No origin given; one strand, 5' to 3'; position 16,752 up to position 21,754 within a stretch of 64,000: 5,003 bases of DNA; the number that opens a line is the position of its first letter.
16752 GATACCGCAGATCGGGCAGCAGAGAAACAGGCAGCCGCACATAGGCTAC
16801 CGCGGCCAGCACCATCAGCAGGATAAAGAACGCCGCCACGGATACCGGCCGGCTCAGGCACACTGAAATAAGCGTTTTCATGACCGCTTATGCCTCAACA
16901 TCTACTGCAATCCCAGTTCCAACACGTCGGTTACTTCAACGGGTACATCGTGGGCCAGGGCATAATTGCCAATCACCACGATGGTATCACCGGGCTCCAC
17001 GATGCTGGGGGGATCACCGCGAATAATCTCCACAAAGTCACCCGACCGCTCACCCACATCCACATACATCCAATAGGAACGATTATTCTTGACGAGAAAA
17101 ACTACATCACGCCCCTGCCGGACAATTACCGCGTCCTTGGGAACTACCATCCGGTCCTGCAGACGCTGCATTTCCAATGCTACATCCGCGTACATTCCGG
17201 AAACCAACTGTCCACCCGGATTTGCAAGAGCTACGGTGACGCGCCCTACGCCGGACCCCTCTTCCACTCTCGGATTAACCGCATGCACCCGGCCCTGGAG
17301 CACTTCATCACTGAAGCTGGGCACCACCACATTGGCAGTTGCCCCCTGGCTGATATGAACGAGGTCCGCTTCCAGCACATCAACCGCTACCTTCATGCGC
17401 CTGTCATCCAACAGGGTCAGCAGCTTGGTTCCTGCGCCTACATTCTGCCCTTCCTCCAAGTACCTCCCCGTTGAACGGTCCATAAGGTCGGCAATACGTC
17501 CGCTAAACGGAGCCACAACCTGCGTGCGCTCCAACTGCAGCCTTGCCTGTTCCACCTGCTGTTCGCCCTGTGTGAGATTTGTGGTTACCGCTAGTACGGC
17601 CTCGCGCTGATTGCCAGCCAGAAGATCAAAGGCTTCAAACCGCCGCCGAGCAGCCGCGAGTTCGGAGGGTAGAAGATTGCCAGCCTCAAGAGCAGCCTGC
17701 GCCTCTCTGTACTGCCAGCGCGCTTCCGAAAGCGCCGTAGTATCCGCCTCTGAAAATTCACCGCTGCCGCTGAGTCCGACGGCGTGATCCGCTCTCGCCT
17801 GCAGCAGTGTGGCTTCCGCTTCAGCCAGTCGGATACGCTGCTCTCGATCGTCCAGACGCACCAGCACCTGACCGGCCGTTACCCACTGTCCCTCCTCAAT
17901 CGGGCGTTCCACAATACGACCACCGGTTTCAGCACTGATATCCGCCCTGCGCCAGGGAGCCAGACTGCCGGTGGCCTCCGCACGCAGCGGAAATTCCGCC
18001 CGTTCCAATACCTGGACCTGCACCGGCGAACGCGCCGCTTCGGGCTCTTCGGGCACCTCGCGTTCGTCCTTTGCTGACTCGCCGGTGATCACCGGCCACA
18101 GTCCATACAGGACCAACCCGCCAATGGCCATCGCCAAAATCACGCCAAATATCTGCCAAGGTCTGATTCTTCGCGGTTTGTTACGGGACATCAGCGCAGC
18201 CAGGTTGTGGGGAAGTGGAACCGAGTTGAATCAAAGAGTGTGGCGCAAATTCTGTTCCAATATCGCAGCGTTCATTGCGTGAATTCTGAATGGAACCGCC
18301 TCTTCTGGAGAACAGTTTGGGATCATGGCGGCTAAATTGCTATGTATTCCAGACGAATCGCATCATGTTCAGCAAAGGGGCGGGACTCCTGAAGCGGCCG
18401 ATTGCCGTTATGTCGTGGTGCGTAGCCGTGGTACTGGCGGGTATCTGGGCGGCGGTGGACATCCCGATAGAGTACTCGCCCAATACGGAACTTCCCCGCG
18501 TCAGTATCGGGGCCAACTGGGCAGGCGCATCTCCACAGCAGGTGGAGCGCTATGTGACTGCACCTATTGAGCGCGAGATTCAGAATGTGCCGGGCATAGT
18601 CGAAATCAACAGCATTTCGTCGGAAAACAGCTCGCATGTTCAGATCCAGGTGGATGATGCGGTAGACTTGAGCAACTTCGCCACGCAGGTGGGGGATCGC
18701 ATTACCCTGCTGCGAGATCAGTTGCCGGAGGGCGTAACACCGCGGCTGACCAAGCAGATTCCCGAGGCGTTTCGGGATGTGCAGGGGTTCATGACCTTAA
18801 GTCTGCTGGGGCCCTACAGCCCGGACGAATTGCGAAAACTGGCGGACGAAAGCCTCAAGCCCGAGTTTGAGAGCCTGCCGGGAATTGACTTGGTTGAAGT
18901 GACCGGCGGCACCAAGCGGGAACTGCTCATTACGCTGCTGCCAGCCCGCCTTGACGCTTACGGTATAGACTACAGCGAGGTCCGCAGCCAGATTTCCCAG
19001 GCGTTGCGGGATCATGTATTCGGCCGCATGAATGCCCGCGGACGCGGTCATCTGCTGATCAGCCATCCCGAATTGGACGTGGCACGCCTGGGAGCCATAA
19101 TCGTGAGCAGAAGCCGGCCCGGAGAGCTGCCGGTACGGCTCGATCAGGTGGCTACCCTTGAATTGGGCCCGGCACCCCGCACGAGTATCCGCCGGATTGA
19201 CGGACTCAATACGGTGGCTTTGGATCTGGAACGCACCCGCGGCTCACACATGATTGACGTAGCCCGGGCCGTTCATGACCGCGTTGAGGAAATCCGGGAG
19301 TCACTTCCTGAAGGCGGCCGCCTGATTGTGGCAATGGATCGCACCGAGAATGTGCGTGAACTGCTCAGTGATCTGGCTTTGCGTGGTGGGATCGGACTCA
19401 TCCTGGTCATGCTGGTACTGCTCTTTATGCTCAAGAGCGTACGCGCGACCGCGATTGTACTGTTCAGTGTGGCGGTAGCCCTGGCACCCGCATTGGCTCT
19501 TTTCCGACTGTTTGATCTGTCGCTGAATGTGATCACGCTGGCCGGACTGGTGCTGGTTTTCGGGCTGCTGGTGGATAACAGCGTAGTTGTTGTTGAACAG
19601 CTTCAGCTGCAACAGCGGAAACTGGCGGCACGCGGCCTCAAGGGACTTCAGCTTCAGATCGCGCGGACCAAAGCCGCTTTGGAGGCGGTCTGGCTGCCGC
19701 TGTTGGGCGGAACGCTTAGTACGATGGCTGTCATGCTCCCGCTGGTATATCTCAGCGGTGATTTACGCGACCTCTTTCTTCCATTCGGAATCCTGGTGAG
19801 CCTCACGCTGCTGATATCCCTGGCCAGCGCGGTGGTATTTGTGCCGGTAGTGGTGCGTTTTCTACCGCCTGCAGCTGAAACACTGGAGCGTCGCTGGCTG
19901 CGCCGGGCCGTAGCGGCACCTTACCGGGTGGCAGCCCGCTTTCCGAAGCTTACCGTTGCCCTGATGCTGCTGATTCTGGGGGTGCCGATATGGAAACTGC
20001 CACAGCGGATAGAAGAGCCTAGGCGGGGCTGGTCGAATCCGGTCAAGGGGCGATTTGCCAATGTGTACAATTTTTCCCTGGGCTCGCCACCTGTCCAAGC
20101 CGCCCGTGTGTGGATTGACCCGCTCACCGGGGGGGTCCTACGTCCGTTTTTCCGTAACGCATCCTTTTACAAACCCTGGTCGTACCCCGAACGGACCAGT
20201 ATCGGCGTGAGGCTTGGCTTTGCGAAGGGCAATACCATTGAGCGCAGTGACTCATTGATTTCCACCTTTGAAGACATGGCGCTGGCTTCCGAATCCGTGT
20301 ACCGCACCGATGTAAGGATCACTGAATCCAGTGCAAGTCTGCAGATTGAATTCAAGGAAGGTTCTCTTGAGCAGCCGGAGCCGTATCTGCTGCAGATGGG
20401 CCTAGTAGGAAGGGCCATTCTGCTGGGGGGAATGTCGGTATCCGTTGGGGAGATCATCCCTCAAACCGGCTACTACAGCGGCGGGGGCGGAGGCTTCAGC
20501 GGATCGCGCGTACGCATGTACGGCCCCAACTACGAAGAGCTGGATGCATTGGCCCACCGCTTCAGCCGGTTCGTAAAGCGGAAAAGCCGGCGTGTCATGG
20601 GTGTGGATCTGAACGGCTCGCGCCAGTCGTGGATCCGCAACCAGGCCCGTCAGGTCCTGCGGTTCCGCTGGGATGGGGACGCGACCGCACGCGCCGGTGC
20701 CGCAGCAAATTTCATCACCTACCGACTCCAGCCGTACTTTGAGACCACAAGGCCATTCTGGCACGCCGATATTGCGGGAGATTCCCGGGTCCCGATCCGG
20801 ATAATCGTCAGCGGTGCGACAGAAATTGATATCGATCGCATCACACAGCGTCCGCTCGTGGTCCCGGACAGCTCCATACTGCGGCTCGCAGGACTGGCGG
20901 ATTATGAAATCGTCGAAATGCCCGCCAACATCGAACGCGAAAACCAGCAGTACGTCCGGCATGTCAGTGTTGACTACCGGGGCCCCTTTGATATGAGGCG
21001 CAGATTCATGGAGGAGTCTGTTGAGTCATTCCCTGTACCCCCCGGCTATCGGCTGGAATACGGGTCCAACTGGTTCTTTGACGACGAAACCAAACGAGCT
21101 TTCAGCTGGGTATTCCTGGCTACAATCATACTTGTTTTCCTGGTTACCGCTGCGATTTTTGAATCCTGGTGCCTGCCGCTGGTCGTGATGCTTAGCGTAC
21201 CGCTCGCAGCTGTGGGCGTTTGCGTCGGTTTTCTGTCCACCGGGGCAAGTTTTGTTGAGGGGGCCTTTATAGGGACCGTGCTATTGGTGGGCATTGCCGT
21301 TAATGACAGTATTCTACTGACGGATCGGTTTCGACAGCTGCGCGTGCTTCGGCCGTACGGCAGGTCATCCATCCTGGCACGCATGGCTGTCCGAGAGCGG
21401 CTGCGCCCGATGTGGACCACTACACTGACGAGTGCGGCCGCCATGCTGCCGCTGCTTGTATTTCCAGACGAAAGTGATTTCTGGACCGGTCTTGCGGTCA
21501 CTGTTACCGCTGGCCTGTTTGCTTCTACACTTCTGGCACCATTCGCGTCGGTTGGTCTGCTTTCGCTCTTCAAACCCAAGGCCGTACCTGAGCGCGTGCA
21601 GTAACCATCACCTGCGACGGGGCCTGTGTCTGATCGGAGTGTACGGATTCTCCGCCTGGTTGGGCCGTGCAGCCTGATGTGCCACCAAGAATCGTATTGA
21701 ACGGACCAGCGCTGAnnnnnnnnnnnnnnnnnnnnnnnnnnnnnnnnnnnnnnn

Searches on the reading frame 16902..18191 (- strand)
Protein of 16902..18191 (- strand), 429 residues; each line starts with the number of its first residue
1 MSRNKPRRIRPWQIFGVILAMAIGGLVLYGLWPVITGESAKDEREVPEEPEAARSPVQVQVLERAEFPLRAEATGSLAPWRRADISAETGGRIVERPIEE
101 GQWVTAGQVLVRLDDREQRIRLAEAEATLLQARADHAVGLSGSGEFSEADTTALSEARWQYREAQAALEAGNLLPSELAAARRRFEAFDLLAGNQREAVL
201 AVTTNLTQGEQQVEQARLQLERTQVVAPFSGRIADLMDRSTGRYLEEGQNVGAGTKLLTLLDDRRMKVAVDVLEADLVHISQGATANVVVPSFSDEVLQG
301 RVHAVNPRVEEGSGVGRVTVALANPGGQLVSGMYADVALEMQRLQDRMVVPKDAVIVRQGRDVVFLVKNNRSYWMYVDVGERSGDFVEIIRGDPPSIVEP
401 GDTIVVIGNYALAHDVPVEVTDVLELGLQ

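Call 17: search_protein_families(library=pfam, proteins=[window:16902-18191:-], max_evalue=0.00001)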
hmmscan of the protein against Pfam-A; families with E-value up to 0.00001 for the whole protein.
window:16902-18191:- (429 aa): 2 families
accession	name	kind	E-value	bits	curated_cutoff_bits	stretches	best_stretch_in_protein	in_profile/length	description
PF16576.10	HlyD_D23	-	1.7e-20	73.6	30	1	83-335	20-214/214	Barrel-sandwich domain of CusB or HlyD membrane-fusion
PF13437.12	HlyD_3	-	2.2e-20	73.8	22.2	1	225-328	2-102/106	HlyD family secretion protein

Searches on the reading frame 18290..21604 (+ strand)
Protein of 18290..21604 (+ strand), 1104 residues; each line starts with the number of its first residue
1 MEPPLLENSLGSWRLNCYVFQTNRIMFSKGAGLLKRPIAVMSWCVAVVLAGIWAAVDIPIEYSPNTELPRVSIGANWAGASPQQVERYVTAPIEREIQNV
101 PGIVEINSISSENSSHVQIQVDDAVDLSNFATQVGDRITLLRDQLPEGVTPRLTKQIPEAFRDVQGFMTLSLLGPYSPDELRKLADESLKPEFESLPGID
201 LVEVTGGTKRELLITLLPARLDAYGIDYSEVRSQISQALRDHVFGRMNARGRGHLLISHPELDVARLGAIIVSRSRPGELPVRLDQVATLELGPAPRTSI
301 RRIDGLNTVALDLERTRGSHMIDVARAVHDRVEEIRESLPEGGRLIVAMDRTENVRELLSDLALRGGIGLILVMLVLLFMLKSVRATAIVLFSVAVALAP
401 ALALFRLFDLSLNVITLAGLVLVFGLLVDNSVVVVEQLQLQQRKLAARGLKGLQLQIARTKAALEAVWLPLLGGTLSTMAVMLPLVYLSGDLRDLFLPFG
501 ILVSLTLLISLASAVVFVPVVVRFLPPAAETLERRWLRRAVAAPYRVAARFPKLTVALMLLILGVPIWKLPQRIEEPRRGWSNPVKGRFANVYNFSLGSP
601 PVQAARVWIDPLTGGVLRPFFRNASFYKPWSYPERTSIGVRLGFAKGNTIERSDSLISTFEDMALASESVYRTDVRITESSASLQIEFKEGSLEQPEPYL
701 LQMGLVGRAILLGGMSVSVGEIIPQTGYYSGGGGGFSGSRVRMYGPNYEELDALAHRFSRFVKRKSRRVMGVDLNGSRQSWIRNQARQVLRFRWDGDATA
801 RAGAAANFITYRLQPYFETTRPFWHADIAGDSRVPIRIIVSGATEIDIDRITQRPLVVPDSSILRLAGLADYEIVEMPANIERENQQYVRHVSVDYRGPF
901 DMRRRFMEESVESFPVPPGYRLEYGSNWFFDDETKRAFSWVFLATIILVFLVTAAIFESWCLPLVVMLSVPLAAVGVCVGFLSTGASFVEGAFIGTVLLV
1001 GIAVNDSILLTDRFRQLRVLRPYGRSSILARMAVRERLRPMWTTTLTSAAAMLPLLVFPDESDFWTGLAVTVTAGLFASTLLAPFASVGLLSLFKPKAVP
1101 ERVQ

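Call 17: search_protein_families(library=pfam, proteins=[window:18290-21604:+], max_evalue=0.00001)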
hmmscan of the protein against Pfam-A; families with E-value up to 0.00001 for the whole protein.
window:18290-21604:+ (1104 aa): 2 families
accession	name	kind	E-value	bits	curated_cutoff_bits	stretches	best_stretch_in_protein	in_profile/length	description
PF00873.25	ACR_tran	-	8.7e-129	431.4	28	2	34-525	6-489/1021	AcrB/AcrD/AcrF family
PF02355.23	SecD_SecF_C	-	1.1e-08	35.2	20.5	1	939-1085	34-177/189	Protein export membrane protein SecD/SecF, C-terminal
